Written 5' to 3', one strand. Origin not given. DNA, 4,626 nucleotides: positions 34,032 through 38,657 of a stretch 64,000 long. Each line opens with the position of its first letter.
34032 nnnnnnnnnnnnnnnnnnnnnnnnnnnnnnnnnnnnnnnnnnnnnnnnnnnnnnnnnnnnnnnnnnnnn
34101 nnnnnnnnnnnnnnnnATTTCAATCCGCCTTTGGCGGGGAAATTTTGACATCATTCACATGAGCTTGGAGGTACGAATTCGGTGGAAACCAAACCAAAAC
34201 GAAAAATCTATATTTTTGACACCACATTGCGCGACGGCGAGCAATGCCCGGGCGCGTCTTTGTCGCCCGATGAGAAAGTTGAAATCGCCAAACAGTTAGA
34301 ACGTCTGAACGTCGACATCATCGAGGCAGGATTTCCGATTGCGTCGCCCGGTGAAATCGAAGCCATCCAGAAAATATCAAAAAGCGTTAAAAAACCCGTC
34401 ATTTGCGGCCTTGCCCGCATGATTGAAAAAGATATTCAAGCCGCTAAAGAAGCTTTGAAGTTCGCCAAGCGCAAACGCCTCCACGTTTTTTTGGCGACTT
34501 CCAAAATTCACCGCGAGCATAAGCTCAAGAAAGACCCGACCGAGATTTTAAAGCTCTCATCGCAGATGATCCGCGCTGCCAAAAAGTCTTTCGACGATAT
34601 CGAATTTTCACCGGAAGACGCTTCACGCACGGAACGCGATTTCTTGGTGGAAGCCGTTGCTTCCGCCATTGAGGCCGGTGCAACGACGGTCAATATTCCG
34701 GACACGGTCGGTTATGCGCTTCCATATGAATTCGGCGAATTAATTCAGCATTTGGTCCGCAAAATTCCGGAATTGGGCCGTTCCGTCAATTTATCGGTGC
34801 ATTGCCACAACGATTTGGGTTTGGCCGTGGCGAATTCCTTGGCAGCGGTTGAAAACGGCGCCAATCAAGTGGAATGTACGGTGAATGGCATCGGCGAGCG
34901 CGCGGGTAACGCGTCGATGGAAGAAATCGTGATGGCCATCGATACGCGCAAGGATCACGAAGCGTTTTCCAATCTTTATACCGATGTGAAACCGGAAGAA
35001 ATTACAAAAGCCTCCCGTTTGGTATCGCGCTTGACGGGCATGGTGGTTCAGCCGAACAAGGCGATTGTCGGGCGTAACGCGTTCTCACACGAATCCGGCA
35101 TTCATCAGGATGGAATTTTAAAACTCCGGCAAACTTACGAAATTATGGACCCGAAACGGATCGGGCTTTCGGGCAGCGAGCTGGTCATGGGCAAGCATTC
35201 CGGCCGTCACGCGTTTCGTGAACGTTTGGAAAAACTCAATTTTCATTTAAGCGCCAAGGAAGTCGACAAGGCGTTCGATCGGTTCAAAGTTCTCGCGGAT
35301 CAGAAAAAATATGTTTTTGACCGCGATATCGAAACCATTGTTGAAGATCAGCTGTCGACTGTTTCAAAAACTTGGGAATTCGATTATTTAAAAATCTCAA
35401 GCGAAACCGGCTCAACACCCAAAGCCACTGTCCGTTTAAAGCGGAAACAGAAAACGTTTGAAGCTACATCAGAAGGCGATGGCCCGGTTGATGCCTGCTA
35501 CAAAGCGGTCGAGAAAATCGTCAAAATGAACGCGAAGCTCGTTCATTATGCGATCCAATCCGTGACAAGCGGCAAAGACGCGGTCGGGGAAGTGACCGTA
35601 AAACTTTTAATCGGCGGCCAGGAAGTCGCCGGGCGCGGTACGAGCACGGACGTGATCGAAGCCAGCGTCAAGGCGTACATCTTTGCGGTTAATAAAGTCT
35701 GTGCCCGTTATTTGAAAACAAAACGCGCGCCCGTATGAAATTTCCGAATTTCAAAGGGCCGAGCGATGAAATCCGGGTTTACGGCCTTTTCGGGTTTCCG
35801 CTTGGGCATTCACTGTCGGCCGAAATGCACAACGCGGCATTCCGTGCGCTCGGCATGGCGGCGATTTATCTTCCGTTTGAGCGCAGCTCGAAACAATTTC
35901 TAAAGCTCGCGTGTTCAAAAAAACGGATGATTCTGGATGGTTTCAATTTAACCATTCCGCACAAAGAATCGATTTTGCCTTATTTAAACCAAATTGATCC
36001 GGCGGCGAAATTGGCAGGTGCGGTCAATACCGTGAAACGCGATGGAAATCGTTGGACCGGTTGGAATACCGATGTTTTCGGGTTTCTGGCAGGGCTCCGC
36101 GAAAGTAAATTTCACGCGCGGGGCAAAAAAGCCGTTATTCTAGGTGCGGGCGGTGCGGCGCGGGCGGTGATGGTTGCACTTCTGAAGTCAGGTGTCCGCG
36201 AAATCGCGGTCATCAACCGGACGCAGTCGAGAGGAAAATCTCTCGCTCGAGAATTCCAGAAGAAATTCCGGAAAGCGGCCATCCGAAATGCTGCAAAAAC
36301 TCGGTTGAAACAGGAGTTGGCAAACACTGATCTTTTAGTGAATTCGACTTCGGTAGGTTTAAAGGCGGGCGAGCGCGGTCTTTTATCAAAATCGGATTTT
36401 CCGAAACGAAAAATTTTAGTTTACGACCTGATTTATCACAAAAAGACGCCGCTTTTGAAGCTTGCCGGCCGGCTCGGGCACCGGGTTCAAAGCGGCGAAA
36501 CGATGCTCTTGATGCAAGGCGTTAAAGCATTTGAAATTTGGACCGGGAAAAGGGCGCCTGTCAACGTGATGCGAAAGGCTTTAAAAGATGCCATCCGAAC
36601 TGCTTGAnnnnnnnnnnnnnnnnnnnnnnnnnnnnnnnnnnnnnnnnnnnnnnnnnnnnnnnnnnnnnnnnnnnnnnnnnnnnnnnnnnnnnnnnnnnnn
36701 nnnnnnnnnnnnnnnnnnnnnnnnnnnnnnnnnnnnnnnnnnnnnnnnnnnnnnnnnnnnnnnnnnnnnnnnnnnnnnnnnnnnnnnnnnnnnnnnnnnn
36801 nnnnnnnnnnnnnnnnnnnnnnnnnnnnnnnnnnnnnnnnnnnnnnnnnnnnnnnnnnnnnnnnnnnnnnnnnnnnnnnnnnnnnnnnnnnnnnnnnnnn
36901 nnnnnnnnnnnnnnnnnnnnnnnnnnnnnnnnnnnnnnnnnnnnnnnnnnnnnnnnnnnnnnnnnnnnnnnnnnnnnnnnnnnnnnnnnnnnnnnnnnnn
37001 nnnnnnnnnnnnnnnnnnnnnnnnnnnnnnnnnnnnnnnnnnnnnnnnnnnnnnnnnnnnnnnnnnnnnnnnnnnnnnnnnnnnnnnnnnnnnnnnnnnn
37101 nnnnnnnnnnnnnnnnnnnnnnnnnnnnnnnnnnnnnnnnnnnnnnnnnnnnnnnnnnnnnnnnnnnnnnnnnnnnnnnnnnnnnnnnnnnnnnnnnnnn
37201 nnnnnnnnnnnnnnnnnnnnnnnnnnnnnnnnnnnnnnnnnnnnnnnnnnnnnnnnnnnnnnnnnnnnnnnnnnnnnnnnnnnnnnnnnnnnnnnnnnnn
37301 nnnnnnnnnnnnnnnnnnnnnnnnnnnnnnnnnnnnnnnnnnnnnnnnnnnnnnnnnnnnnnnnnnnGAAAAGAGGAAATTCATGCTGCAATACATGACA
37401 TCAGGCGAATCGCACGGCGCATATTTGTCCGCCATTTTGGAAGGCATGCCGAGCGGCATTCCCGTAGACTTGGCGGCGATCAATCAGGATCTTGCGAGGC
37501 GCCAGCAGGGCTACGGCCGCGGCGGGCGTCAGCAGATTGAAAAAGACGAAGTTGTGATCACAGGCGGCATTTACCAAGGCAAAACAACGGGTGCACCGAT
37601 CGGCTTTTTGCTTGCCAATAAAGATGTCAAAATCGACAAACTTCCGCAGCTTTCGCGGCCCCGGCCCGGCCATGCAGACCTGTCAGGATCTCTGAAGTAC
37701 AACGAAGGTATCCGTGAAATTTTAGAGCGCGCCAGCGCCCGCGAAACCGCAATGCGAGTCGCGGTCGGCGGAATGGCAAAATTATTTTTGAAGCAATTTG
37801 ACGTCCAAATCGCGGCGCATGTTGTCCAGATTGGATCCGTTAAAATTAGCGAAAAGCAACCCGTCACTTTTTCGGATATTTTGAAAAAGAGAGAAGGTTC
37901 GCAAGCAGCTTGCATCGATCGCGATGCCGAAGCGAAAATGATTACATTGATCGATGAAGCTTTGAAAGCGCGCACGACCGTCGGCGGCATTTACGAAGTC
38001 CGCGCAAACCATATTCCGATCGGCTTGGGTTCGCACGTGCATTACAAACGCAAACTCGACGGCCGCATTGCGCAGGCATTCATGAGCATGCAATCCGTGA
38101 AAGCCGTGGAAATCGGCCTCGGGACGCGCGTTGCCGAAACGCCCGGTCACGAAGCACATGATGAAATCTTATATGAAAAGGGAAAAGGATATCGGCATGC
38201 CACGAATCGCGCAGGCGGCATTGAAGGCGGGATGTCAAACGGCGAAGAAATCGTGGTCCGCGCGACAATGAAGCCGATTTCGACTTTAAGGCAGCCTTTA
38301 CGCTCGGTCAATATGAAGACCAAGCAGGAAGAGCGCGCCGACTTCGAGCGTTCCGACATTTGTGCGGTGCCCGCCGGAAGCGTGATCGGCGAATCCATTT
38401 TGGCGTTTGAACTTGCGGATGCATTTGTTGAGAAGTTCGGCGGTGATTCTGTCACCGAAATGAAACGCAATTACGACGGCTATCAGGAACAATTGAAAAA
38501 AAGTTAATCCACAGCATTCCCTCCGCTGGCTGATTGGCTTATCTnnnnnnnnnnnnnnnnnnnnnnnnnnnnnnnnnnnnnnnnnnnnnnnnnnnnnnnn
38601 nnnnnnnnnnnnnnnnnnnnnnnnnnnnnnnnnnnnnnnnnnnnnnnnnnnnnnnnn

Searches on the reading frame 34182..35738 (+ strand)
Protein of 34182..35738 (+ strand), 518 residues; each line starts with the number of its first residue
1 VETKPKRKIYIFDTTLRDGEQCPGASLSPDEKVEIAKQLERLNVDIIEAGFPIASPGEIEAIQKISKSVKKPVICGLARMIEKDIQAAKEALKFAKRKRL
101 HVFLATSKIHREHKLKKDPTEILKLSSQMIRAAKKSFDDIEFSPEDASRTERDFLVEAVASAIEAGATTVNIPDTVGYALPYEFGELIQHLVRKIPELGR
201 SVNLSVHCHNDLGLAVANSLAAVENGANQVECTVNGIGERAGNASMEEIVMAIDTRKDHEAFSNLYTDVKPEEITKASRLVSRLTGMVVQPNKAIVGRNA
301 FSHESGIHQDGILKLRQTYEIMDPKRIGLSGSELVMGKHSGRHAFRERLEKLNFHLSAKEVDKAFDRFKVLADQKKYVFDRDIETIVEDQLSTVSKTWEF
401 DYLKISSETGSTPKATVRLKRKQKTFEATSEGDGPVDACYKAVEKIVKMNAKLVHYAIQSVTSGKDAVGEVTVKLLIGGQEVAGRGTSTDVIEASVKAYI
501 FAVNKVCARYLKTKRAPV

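Call 52: search_protein_families(library=pfam, proteins=[window:34182-35738:+], max_evalue=0.00001)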
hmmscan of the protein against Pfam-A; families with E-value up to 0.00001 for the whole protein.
window:34182-35738:+ (518 aa): 3 families
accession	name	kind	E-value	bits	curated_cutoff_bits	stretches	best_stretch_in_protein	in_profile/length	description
PF00682.25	HMGL-like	-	2.6e-94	315.9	29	1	8-281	1-260/260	HMGL-like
PF08502.15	LeuA_dimer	-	6.1e-37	126.9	24.9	1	378-506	2-130/131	LeuA allosteric (dimerisation) domain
PF22617.1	HCS_D2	-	6.3e-30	103.8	27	1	295-376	1-82/82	Homocitrate synthase post-HMGL domain-like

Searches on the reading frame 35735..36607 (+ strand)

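Call 85: search_protein_families(library=pfam, proteins=[window:35735-36607:+], max_evalue=0.00001)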
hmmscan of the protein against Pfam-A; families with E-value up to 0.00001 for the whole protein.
window:35735-36607:+ (290 aa): 4 families
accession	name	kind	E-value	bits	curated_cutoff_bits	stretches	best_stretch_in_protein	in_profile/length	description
PF08501.16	Shikimate_dh_N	-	7.5e-23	81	27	1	18-100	1-83/83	Shikimate dehydrogenase substrate binding domain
PF01488.26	Shikimate_DH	-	1.8e-12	47.9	24.3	1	124-209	5-87/138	Shikimate / quinate 5-dehydrogenase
PF18317.6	SDH_C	-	4e-12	46.1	25.8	1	254-284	1-31/31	Shikimate 5'-dehydrogenase C-terminal domain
PF03435.24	Sacchrp_dh_NADP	-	3.5e-06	27.8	25.1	1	134-204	2-75/129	Saccharopine dehydrogenase NADP binding domain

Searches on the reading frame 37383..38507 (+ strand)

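Call 52: search_protein_families(library=pfam, proteins=[window:37383-38507:+], max_evalue=0.00001)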
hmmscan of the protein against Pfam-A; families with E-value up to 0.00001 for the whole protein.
window:37383-38507:+ (374 aa): 1 family
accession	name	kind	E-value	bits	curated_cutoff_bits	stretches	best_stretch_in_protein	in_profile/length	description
PF01264.26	Chorismate_synt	-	1.4e-108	363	27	1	2-348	1-326/327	Chorismate synthase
